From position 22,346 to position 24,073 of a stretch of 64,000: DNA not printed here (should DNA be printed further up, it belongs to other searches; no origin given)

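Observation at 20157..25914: Non-canonical isomerase-kinase-aldolase sugar operon with a mutarotase-like DUF protein and a divergent PocR/AraC sensor regulator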

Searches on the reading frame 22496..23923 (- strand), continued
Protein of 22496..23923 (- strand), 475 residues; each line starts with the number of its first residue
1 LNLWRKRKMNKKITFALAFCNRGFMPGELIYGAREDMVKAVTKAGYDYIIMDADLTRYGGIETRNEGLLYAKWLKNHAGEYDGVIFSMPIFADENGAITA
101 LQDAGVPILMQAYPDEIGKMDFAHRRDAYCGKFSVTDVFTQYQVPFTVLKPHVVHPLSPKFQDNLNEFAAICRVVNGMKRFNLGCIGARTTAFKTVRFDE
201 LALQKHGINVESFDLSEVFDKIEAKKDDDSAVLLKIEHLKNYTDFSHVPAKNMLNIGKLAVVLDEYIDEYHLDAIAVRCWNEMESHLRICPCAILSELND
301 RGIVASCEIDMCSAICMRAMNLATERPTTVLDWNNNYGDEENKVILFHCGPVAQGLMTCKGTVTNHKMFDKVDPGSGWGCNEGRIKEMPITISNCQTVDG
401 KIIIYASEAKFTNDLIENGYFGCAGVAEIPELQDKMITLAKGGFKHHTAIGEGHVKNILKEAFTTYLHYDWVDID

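Call 58: search_protein_families(library=ncbifam, proteins=[L010:9411-10892:+, L010:10889-12100:+, L010:13094-14089:+, L014:9411-10916:+, L014:10919-11914:+, L076:3647-5152:+, L076:5152-6054:+, L047:4540-5448:+, L047:6928-8418:+, L067:9410-10420:+], max_evalue=1e-10)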
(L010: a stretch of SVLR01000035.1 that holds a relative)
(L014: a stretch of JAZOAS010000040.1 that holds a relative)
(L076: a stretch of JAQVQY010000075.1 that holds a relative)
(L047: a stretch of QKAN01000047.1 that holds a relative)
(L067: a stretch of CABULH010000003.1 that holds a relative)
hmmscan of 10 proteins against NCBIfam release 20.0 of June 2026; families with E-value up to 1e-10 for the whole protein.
L010:9411-10892:+ (493 aa): 12 families
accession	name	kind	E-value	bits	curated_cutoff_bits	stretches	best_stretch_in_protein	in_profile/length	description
TIGR01312.1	XylB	equivalog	5.4e-73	246.2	380.25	1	4-481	1-479/481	xylulokinase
TIGR01314.1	gntK_FGGY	equivalog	1.3e-44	152.6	648.55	1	4-474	3-482/505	gluconokinase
TIGR01311.1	glycerol_kin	equivalog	3.3e-36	124.6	590.35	1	5-457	5-465/496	glycerol kinase GlpK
TIGR02628.1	fuculo_kin_coli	equivalog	2.1e-35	122.6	470.9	1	5-442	5-442/465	L-fuculokinase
NF008187.0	PRK10939.1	equivalog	2.7e-33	115.4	528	1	4-480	7-498/521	autoinducer-2 kinase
NF003154.0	PRK04123.1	equivalog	3.7e-32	111.8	428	1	197-487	242-539/554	ribulokinase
NF011601.0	PRK15027.1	equivalog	4.8e-32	111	912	1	4-485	3-476/484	xylulokinase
NF000756.0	PRK00047.1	subfamily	7.7e-32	110.2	498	1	5-442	9-452/502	glycerol kinase GlpK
TIGR01234.1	L-ribulokinase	equivalog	3.5e-26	92.1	583.25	1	100-483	130-528/536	ribulokinase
TIGR01315.1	5C_CHO_kinase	subfamily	2e-19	69.7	408.7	1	334-481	382-533/541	FGGY family pentulose kinase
NF007925.0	PRK10640.1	equivalog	5.5e-14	51.4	639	0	65-258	72-263/489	rhamnulokinase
TIGR02627.1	rhamnulo_kin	equivalog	7.7e-14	51.1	527.95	0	65-257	66-256/454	rhamnulokinase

L010:10889-12100:+ (403 aa): 11 families
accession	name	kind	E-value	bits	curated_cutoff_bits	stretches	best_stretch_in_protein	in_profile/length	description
NF002652.0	PRK02318.2-5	equivalog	2.6e-82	276.9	356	1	3-373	2-373/377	mannitol-1-phosphate 5-dehydrogenase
NF002646.0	PRK02318.1-2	equivalog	4.4e-80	269.6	368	1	2-349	1-344/382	mannitol-1-phosphate 5-dehydrogenase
NF002649.0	PRK02318.2-1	equivalog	8.2e-70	235.6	422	1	3-335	2-332/386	mannitol-1-phosphate 5-dehydrogenase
NF002648.0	PRK02318.1-4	equivalog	9.2e-68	229.3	719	1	3-346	2-343/382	mannitol-1-phosphate 5-dehydrogenase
NF002650.0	PRK02318.2-2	equivalog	8.6e-64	216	359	1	3-349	2-346/388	mannitol-1-phosphate 5-dehydrogenase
NF002653.0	PRK02318.2-6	equivalog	2.1e-61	208.1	404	1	1-377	1-380/387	mannitol-1-phosphate 5-dehydrogenase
NF002647.0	PRK02318.1-3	equivalog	8.9e-61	206.3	357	1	1-311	1-310/384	mannitol-1-phosphate 5-dehydrogenase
NF002645.0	PRK02318.1-1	equivalog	9.6e-38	130.3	389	1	3-312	2-297/368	mannitol-1-phosphate 5-dehydrogenase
NF002651.0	PRK02318.2-4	equivalog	3.4e-27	95.5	269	1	2-309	4-289/368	mannitol-1-phosphate 5-dehydrogenase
NF046057.1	bifunc_MtlD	equivalog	4.3e-18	65.1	800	1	212-366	517-669/683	bifunctional mannitol-1-phosphate dehydrogenase/phosphatase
NF043014.1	DArabDhDalD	equivalog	3.3e-11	42.6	600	0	99-304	136-353/452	D-arabinitol 4-dehydrogenase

L010:13094-14089:+ (331 aa): 16 families
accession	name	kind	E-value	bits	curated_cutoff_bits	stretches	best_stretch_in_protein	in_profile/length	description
TIGR01859.1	fruc_bis_ald_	equivalog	4.7e-28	98.7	343.05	1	12-265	6-242/282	class II fructose-1,6-bisphosphate aldolase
NF041368.1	Fbpase2_Halo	equivalog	9.3e-28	97.2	500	1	69-259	55-258/333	class II fructose-bisphosphate aldolase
TIGR00167.1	cbbA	subfamily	5.5e-25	88.3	215.6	1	9-274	5-259/290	ketose-bisphosphate aldolase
NF009374.0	PRK12737.1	subfamily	8.1e-22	77.6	383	1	82-274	58-253/284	tagatose-bisphosphate aldolase subunit GatY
NF009497.0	PRK12857.1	equivalog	9.9e-22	77.5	423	1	82-272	58-251/284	class II fructose-1,6-bisphosphate aldolase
TIGR01858.1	tag_bisphos_ald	equivalog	1e-20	74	443.55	1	14-272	8-249/282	tagatose bisphosphate family class II aldolase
NF005288.0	PRK06806.1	equivalog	8.6e-20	71.1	396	1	98-266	73-243/281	class II fructose-bisphosphate aldolase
NF006626.0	PRK09195.1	subfamily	1e-19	70.8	384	1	82-272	58-251/284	tagatose-bisphosphate aldolase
NF005590.0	PRK07315.1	equivalog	7.1e-19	68.2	443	1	79-272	56-251/293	class II fructose-bisphosphate aldolase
NF006042.0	PRK08185.1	subfamily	5.2e-17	62.1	405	1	99-256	72-235/287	hypothetical protein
NF005943.0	PRK07998.1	equivalog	3.9e-15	56.1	364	1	98-271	71-247/283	class II aldolase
NF005481.0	PRK07084.1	equivalog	4.4e-15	55.7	511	1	9-242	14-239/324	class II fructose-bisphosphate aldolase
NF005284.0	PRK06801.1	equivalog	9.5e-15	54.7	406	1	99-270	74-250/286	ketose 1,6-bisphosphate aldolase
NF009375.0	PRK12738.1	equivalog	3.7e-14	52.6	542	1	88-272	64-251/286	tagatose-bisphosphate aldolase subunit KbaY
NF005823.0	PRK07709.1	equivalog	9.7e-14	51.8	545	1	80-270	57-250/285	class II fructose-bisphosphate aldolase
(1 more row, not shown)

L014:9411-10916:+ (501 aa): 12 families
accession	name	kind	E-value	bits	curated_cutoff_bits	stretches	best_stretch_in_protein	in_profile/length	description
TIGR01312.1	XylB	equivalog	5e-73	246.3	380.25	1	4-485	1-479/481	xylulokinase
TIGR01314.1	gntK_FGGY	equivalog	7.8e-48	163.2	648.55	1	4-483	3-487/505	gluconokinase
NF008187.0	PRK10939.1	equivalog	3.8e-40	138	528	1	4-484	7-498/521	autoinducer-2 kinase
TIGR01311.1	glycerol_kin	equivalog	4.4e-40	137.4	590.35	1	5-447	5-451/496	glycerol kinase GlpK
NF000756.0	PRK00047.1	subfamily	2.1e-36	125.3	498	1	5-442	9-448/502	glycerol kinase GlpK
TIGR02628.1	fuculo_kin_coli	equivalog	2.3e-36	125.7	470.9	1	4-446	4-442/465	L-fuculokinase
NF003154.0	PRK04123.1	equivalog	2.6e-36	125.5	428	1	199-495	244-543/554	ribulokinase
NF011601.0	PRK15027.1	equivalog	2.9e-30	105.1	912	1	4-475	3-465/484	xylulokinase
TIGR01234.1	L-ribulokinase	equivalog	3.3e-30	105.4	583.25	1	144-487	176-528/536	ribulokinase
TIGR01315.1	5C_CHO_kinase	subfamily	1.3e-18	67.1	408.7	1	305-485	356-533/541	FGGY family pentulose kinase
NF007925.0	PRK10640.1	equivalog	8.8e-13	47.5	639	0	66-255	73-260/489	rhamnulokinase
TIGR02627.1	rhamnulo_kin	equivalog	1.8e-12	46.6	527.95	0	66-255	67-254/454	rhamnulokinase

L014:10919-11914:+ (331 aa): 16 families
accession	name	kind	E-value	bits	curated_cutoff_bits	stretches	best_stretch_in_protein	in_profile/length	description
NF041368.1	Fbpase2_Halo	equivalog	1.8e-28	99.5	500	1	11-255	10-254/333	class II fructose-bisphosphate aldolase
TIGR01859.1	fruc_bis_ald_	equivalog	2.1e-28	99.9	343.05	1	13-257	7-234/282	class II fructose-1,6-bisphosphate aldolase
TIGR00167.1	cbbA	subfamily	2.1e-24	86.4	215.6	1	9-274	5-259/290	ketose-bisphosphate aldolase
NF009497.0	PRK12857.1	equivalog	1.2e-21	77.2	423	1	99-258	74-237/284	class II fructose-1,6-bisphosphate aldolase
NF009374.0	PRK12737.1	subfamily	1.4e-20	73.5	383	1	99-273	74-252/284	tagatose-bisphosphate aldolase subunit GatY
NF005590.0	PRK07315.1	equivalog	3e-20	72.7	443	1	82-287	59-265/293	class II fructose-bisphosphate aldolase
TIGR01858.1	tag_bisphos_ald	equivalog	3.4e-20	72.3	443.55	1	15-272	9-249/282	tagatose bisphosphate family class II aldolase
NF005288.0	PRK06806.1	equivalog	6.3e-20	71.5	396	1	99-259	74-236/281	class II fructose-bisphosphate aldolase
NF006626.0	PRK09195.1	subfamily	4.3e-18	65.4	384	1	99-272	74-251/284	tagatose-bisphosphate aldolase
NF006042.0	PRK08185.1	subfamily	3.6e-17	62.6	405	1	99-255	72-234/287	hypothetical protein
NF005943.0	PRK07998.1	equivalog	9.6e-17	61.4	364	1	84-261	57-237/283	class II aldolase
NF005284.0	PRK06801.1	equivalog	2.8e-16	59.7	406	1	99-265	74-245/286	ketose 1,6-bisphosphate aldolase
NF005481.0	PRK07084.1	equivalog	3.8e-16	59.2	511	1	9-244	14-241/324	class II fructose-bisphosphate aldolase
NF009375.0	PRK12738.1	equivalog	1.5e-13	50.6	542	1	99-272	74-251/286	tagatose-bisphosphate aldolase subunit KbaY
NF006376.0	PRK08610.1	equivalog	1.6e-13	51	527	1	14-256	10-236/286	class II fructose-bisphosphate aldolase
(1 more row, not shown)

L076:3647-5152:+ (501 aa): 12 families
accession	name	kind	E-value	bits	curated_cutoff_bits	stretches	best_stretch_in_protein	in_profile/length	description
TIGR01312.1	XylB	equivalog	4e-65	220.2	380.25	1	4-487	1-480/481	xylulokinase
TIGR01314.1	gntK_FGGY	equivalog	6.1e-52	176.8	648.55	1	4-495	3-498/505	gluconokinase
NF008187.0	PRK10939.1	equivalog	7.8e-40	137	528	1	5-486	8-499/521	autoinducer-2 kinase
NF011601.0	PRK15027.1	equivalog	1.2e-39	136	912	1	4-490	3-479/484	xylulokinase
TIGR02628.1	fuculo_kin_coli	equivalog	5.1e-31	108.1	470.9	1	6-447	6-443/465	L-fuculokinase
NF003154.0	PRK04123.1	equivalog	1.6e-30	106.3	428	1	199-492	244-539/554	ribulokinase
TIGR01311.1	glycerol_kin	equivalog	1.8e-30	105.7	590.35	1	5-462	5-466/496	glycerol kinase GlpK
NF000756.0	PRK00047.1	subfamily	1.7e-26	92.6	498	1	5-456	9-462/502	glycerol kinase GlpK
TIGR01234.1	L-ribulokinase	equivalog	2.2e-24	86.1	583.25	1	200-493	238-533/536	ribulokinase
TIGR01315.1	5C_CHO_kinase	subfamily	7.7e-15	54.6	408.7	1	349-488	392-535/541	FGGY family pentulose kinase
TIGR02627.1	rhamnulo_kin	equivalog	1.2e-13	50.5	527.95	0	67-254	68-252/454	rhamnulokinase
NF007925.0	PRK10640.1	equivalog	1.2e-12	47.1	639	0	66-266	73-270/489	rhamnulokinase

L076:5152-6054:+ (300 aa): 20 families
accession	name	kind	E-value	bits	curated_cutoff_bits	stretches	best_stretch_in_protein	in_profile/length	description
TIGR01859.1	fruc_bis_ald_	equivalog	2.8e-47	161.8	343.05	1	2-265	3-241/282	class II fructose-1,6-bisphosphate aldolase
TIGR00167.1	cbbA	subfamily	2e-45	155.4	215.6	1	3-261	6-245/290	ketose-bisphosphate aldolase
NF005943.0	PRK07998.1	equivalog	8.3e-44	150.2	364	1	2-264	5-239/283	class II aldolase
NF006042.0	PRK08185.1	subfamily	6.8e-42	143.8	405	1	2-281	4-262/287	hypothetical protein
NF009374.0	PRK12737.1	subfamily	2.9e-41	141.3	383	1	2-265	5-243/284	tagatose-bisphosphate aldolase subunit GatY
NF009497.0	PRK12857.1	equivalog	2.3e-40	138.6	423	1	4-265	7-243/284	class II fructose-1,6-bisphosphate aldolase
NF006626.0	PRK09195.1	subfamily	5.9e-40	137.2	384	1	2-264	5-242/284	tagatose-bisphosphate aldolase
TIGR01858.1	tag_bisphos_ald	equivalog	7.9e-39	133.4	443.55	1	2-264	3-240/282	tagatose bisphosphate family class II aldolase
NF005284.0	PRK06801.1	equivalog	1.2e-35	123.3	406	1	6-287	9-263/286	ketose 1,6-bisphosphate aldolase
NF005288.0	PRK06806.1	equivalog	3.8e-34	118.2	396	1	3-259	6-235/281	class II fructose-bisphosphate aldolase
NF005590.0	PRK07315.1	equivalog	2.7e-31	109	443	1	3-280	6-258/293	class II fructose-bisphosphate aldolase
NF041368.1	Fbpase2_Halo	equivalog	2e-30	105.9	500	1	86-267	90-265/333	class II fructose-bisphosphate aldolase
NF004493.0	PRK05835.1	equivalog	2.4e-29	102.6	558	1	3-238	5-218/307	class II fructose-bisphosphate aldolase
NF005481.0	PRK07084.1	equivalog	5.1e-29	101.5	511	1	1-244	13-240/324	class II fructose-bisphosphate aldolase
NF006376.0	PRK08610.1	equivalog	9.9e-29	100.9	527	1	4-265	7-244/286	class II fructose-bisphosphate aldolase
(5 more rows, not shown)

L047:4540-5448:+ (302 aa): 20 families
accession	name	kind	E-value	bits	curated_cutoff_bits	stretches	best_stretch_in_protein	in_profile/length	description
TIGR01859.1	fruc_bis_ald_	equivalog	2.2e-48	165.4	343.05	1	3-282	4-253/282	class II fructose-1,6-bisphosphate aldolase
TIGR00167.1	cbbA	subfamily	2.8e-46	158.2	215.6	1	5-287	8-266/290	ketose-bisphosphate aldolase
NF009374.0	PRK12737.1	subfamily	7.4e-43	146.6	383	1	5-268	8-245/284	tagatose-bisphosphate aldolase subunit GatY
NF006042.0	PRK08185.1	subfamily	1.1e-42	146.3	405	1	5-263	7-240/287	hypothetical protein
NF005943.0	PRK07998.1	equivalog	6.2e-42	144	364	1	2-263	5-237/283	class II aldolase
NF006626.0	PRK09195.1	subfamily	1.1e-41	142.8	384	1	5-268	8-245/284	tagatose-bisphosphate aldolase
NF005284.0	PRK06801.1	equivalog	2.1e-39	135.6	406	1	5-284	8-258/286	ketose 1,6-bisphosphate aldolase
NF009497.0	PRK12857.1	equivalog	3.9e-39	134.6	423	1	4-268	7-245/284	class II fructose-1,6-bisphosphate aldolase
TIGR01858.1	tag_bisphos_ald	equivalog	2.2e-37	128.7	443.55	1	7-267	8-242/282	tagatose bisphosphate family class II aldolase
NF005481.0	PRK07084.1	equivalog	8.3e-34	117.2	511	1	2-248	14-243/324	class II fructose-bisphosphate aldolase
NF005288.0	PRK06806.1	equivalog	9.6e-34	116.9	396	1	6-260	9-235/281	class II fructose-bisphosphate aldolase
NF006376.0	PRK08610.1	equivalog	2.3e-30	106.3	527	1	8-284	11-258/286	class II fructose-bisphosphate aldolase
NF005590.0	PRK07315.1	equivalog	4.2e-30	105.1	443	1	67-266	72-243/293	class II fructose-bisphosphate aldolase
NF041368.1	Fbpase2_Halo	equivalog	2.9e-29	102.1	500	1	74-261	86-258/333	class II fructose-bisphosphate aldolase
NF005823.0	PRK07709.1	equivalog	8.2e-28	98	545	1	7-285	10-259/285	class II fructose-bisphosphate aldolase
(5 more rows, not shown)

L047:6928-8418:+ (496 aa): 12 families
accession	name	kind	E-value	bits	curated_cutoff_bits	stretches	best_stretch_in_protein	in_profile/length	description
TIGR01312.1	XylB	equivalog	2.3e-84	283.6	380.25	1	5-489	2-481/481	xylulokinase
NF008187.0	PRK10939.1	equivalog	1.3e-58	198.9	528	1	6-490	9-502/521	autoinducer-2 kinase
NF011601.0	PRK15027.1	equivalog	3.9e-56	190.4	912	1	5-494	4-482/484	xylulokinase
TIGR01314.1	gntK_FGGY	equivalog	5.1e-53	180.3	648.55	1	4-481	3-483/505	gluconokinase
TIGR01311.1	glycerol_kin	equivalog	8.4e-47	159.6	590.35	1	3-470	3-473/496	glycerol kinase GlpK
TIGR02628.1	fuculo_kin_coli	equivalog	7.6e-46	157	470.9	1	6-469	6-464/465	L-fuculokinase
NF000756.0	PRK00047.1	subfamily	3.9e-45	154.1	498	1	3-471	7-475/502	glycerol kinase GlpK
NF003154.0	PRK04123.1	equivalog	6.2e-42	144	428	1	299-490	339-536/554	ribulokinase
TIGR01234.1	L-ribulokinase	equivalog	5.7e-31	107.9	583.25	1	127-488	157-527/536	ribulokinase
TIGR01315.1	5C_CHO_kinase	subfamily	2.9e-30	105.5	408.7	1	334-489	376-535/541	FGGY family pentulose kinase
TIGR02627.1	rhamnulo_kin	equivalog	2.7e-22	79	527.95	1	43-244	45-241/454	rhamnulokinase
NF007925.0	PRK10640.1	equivalog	6.3e-20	71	639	1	46-256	54-259/489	rhamnulokinase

L067:9410-10420:+ (336 aa): 16 families
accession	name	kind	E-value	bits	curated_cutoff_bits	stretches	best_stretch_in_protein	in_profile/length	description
NF041368.1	Fbpase2_Halo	equivalog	4.4e-29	101.5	500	1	69-264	55-260/333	class II fructose-bisphosphate aldolase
TIGR01859.1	fruc_bis_ald_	equivalog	1.7e-28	100.2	343.05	1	11-264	5-238/282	class II fructose-1,6-bisphosphate aldolase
NF009497.0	PRK12857.1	equivalog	5.9e-24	84.8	423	1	81-277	57-252/284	class II fructose-1,6-bisphosphate aldolase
TIGR00167.1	cbbA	subfamily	1.9e-23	83.2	215.6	1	8-267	4-249/290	ketose-bisphosphate aldolase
NF005590.0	PRK07315.1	equivalog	1.1e-22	80.7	443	1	82-260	59-236/293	class II fructose-bisphosphate aldolase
NF009374.0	PRK12737.1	subfamily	5.1e-22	78.2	383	1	11-267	7-243/284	tagatose-bisphosphate aldolase subunit GatY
TIGR01858.1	tag_bisphos_ald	equivalog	2.1e-20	73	443.55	1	102-274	72-248/282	tagatose bisphosphate family class II aldolase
NF006626.0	PRK09195.1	subfamily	3.9e-20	72.1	384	1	11-272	7-248/284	tagatose-bisphosphate aldolase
NF005943.0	PRK07998.1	equivalog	2.1e-19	70.1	364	1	103-274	75-247/283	class II aldolase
NF006042.0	PRK08185.1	subfamily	5.1e-19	68.7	405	1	102-259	72-235/287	hypothetical protein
NF005288.0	PRK06806.1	equivalog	7.5e-19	68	396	1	102-260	74-234/281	class II fructose-bisphosphate aldolase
NF009375.0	PRK12738.1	equivalog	2.2e-17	63.2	542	1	102-261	74-237/286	tagatose-bisphosphate aldolase subunit KbaY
NF005284.0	PRK06801.1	equivalog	5.2e-16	58.8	406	1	103-275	75-252/286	ketose 1,6-bisphosphate aldolase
NF005823.0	PRK07709.1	equivalog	5.9e-15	55.8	545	1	29-271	25-248/285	class II fructose-bisphosphate aldolase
NF005481.0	PRK07084.1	equivalog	1.1e-14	54.4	511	1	9-249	14-243/324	class II fructose-bisphosphate aldolase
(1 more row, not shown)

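Call 59: search_dna_similar(query=window:22496-23899:-, collection=plasmids, mode=protein, max_evalue=1e-10, max_rows=30)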
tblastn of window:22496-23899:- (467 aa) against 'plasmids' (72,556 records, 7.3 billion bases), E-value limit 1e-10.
Records with a match: 22; places in all: 22; records where one place covers at least 80% of the query: 21.
Best place of each record, by identity: <60% 22.
By first word of the organism name: Clostridium 9; Lactiplantibacillus 2; Persicobacter 2; Listeria 2; Chondrinema 1; Klebsiella 1; Rahnella 1; Sodalis 1; Monoglobus 1; Candidatus 1; and 1 more.
By predicted mobility (MOB-suite, as given by PLSDB): non-mobilizable 20; mobilizable 2.
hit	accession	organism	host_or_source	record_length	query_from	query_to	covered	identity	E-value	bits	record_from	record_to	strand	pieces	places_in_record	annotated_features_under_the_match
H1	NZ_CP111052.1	Chondrinema litorale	Seaweed,red alga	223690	3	462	99%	37.7%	3e-102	342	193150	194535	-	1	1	L-fucose/L-arabinose isomerase family protein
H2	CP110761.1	Klebsiella pneumoniae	Homo sapiens,urine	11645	3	459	98%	35.6%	2e-91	310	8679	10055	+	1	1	L-fucose/L-arabinose isomerase family protein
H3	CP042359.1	Rahnella aquatilis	hyacinth,plant,hyacinth bulb, basal ...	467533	3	459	98%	34.9%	8e-89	303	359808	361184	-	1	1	fucose isomerase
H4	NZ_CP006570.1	Sodalis praecaptivus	-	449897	3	459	98%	34.5%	2e-88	302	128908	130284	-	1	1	L-fucose/L-arabinose isomerase family protein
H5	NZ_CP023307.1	Lactiplantibacillus plantarum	Homo sapiens,fecal sample,healthy adult ...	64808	13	454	95%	25.9%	2e-24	114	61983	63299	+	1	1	L-fucose/L-arabinose isomerase family protein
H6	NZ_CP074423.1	Lactiplantibacillus plantarum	Scylla serrata,Pure bacterial ...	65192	13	454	95%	25.9%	2e-24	114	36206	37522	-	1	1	L-fucose/L-arabinose isomerase family protein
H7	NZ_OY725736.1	Monoglobus pectinilyticus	-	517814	58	454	85%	24.9%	2e-22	108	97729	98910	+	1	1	L-fucose/L-arabinose isomerase family protein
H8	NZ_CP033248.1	Clostridium butyricum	environment swab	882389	4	446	95%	22.1%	8e-18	94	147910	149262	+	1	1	L-fucose/L-arabinose isomerase family protein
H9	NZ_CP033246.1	Clostridium butyricum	Homo sapiens,stool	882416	4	446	95%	22.1%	8e-18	94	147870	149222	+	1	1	L-fucose/L-arabinose isomerase family protein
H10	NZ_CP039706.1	Clostridium butyricum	Homo sapiens,isolation from The first ...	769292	4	446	95%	22.1%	8e-18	94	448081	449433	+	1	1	L-fucose/L-arabinose isomerase family protein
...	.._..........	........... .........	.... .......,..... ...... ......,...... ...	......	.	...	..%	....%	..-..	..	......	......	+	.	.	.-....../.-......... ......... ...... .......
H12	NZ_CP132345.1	Clostridium butyricum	Homo sapiens,Faeces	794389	4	446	95%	22.1%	1e-17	94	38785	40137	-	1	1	L-fucose/L-arabinose isomerase family protein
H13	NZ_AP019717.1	Clostridium butyricum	-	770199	4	446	95%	22.1%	1e-17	94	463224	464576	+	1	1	L-fucose/L-arabinose isomerase family protein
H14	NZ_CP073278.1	Clostridium butyricum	Homo sapiens,cell culture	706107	4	446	95%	22.1%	2e-17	93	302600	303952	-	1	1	L-fucose/L-arabinose isomerase family protein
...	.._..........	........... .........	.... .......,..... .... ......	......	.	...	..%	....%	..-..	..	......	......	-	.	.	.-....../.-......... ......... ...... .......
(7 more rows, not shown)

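Call 60: get_annotated_region(hit=H8, flank=7000)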
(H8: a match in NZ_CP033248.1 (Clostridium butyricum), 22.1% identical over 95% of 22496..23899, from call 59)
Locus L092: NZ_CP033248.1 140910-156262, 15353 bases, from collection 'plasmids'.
description: Clostridium butyricum strain CFSA3989 plasmid pCFSA3989, complete sequence
organism: Clostridium butyricum (NCBI taxid 1492)
taxonomy: Bacteria; Bacillota; Clostridia; Eubacteriales; Clostridiaceae; Clostridium; Clostridium butyricum
host: -; source: environment swab; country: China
typing (MOB-suite, as given by PLSDB): non-mobilizable
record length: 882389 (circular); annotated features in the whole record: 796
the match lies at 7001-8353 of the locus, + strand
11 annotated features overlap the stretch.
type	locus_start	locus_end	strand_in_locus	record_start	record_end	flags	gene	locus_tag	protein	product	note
CDS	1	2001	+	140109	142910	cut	-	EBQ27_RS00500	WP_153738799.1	N-acetylmuramoyl-L-alanine amidase family protein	-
CDS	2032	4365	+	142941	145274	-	-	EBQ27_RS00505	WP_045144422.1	sialidase family protein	-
CDS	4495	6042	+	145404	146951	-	-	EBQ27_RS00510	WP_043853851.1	alpha-amylase family glycosyl hydrolase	GO:0005975 - carbohydrate metabolic process [Evidence IEA]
CDS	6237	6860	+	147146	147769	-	-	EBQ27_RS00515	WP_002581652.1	DUF4867 family protein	-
CDS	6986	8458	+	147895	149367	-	-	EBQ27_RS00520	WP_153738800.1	L-fucose/L-arabinose isomerase family protein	-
CDS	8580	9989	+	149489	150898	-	-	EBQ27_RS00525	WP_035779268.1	glycoside hydrolase family 1 protein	GO:0005975 - carbohydrate metabolic process [Evidence IEA]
CDS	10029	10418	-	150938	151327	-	-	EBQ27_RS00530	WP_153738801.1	hypothetical protein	-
CDS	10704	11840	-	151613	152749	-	-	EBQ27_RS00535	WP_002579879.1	IS4 family transposase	-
CDS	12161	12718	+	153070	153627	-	-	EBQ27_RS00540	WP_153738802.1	GNAT family N-acetyltransferase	-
CDS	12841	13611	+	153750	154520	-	-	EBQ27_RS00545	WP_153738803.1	GNAT family N-acetyltransferase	-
CDS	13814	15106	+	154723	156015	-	eno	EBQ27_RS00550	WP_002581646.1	phosphopyruvate hydratase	GO:0006096 - glycolytic process [Evidence IEA]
